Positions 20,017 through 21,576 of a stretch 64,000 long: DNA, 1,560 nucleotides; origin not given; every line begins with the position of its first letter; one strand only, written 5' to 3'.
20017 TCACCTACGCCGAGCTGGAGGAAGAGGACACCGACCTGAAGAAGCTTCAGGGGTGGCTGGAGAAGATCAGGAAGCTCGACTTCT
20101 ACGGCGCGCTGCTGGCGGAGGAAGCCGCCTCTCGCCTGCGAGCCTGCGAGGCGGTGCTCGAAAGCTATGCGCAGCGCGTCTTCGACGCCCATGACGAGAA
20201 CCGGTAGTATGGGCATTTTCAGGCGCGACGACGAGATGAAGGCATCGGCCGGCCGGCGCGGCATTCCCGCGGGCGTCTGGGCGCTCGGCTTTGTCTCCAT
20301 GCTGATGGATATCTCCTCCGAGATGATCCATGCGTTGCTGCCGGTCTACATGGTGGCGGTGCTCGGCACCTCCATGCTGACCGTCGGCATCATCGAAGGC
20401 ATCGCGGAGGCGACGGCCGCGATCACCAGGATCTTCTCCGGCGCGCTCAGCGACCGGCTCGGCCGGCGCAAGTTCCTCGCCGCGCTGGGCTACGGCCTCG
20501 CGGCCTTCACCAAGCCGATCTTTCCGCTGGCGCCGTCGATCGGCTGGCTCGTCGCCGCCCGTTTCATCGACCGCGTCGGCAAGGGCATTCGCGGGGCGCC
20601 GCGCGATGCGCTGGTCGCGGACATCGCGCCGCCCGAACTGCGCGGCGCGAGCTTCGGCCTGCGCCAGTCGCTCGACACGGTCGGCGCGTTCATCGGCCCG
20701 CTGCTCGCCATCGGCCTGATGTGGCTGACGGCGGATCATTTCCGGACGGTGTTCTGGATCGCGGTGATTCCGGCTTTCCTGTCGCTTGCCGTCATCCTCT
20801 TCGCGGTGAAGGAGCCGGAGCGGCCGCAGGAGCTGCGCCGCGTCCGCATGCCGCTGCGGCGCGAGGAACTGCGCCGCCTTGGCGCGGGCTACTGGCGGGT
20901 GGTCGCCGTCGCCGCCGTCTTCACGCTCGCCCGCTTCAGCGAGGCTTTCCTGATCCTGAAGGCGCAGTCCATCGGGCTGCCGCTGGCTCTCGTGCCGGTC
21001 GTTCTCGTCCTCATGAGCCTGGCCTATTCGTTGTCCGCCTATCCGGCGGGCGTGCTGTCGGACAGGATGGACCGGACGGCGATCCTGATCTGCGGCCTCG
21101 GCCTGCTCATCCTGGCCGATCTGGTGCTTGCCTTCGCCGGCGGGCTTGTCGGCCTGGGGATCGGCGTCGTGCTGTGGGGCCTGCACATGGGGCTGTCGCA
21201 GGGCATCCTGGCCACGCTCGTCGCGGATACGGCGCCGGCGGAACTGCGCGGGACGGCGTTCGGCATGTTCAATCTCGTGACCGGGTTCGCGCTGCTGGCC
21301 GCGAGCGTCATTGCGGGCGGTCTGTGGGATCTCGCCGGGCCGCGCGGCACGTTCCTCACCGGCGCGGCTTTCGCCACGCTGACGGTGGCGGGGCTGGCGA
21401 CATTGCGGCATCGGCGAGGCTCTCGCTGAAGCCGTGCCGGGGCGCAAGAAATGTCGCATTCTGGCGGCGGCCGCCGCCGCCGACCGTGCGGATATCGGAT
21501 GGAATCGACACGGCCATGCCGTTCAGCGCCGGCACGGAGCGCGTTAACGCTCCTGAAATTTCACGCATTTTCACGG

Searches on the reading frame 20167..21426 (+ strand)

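Call 21: search_protein_families(library=pfam, proteins=[window:20167-21426:+], max_evalue=0.001)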
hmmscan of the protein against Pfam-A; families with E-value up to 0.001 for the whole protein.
window:20167-21426:+ (420 aa): 3 families
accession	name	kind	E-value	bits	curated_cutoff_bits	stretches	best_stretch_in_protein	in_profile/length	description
PF07690.21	MFS_1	-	4.7e-53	180.7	33.4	2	41-374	2-341/347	Major Facilitator Superfamily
PF00083.30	Sugar_tr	-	5.7e-18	65.5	22.3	2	69-213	44-191/452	Sugar (and other) transporter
PF12832.13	MFS_1_like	-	2e-05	24.3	25.2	1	59-188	23-87/373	MFS_1 like family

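Call 93: search_protein_families(library=ncbifam, proteins=[window:20167-21426:+], max_evalue=0.00001)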
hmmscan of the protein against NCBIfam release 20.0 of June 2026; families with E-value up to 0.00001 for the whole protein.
window:20167-21426:+ (420 aa): 26 families (the best 25 are shown)
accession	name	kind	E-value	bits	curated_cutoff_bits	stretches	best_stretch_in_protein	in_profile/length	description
TIGR00880.1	2_A_01_02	superfamily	1.5e-21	77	131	2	85-216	12-140/141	multidrug resistance protein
TIGR00881.1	2A0104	subfamily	5.1e-17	62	407.75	2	61-211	20-169/379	phosphoglycerate transporter protein PgtP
TIGR00891.1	2A0112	subfamily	1.4e-15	57.3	552.9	1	24-169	229-372/405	sialate:H+ symport family MFS transporter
TIGR00895.1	2A0115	subfamily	2e-14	53.3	418.55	1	37-219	18-197/398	aromatic acid/H+ symport family MFS transporter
NF012174.0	tet_MFS_A_B_C_D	equivalog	8.5e-14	51.2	475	1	73-255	42-219/382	Tet(A)/Tet(B)/Tet(C) family tetracycline efflux MFS transporter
TIGR00883.1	2A0106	subfamily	7.7e-13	48.3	443.45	1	48-201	236-395/400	metabolite/H+ symporter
NF012177.1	tet_MFS_42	exception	9.4e-13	48.2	850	1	45-205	7-166/411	tetracycline efflux MFS transporter Tet(42)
NF008654.0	PRK11652.1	equivalog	1.6e-12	47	479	1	86-282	59-253/397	multidrug efflux MFS transporter EmrD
NF052357.1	GlucTporGlcPStph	equivalog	6.1e-12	45.1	750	1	70-218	41-186/445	glucose transporter GlcP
TIGR00879.1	SP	subfamily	8.9e-11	41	237.8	1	69-213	97-244/510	sugar porter family MFS transporter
TIGR00893.1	2A0114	subfamily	1.3e-09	37.5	395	1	37-213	217-398/399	D-galactonate transporter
TIGR00710.1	efflux_Bcr_CflA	subfamily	3.4e-09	36.6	200.9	1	36-222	6-188/385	Bcr/CflA family efflux MFS transporter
TIGR00900.1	2A0121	subfamily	3.8e-09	36.3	319.6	1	86-388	49-361/364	H+ Antiporter protein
NF008650.1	PRK11646.1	equivalog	9.4e-09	34.8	469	1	40-413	15-381/400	multidrug efflux MFS transporter MdtH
NF003024.0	PRK03893.1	subfamily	1.2e-08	34.3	604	1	48-223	289-462/497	sialate:H+ symport family MFS transporter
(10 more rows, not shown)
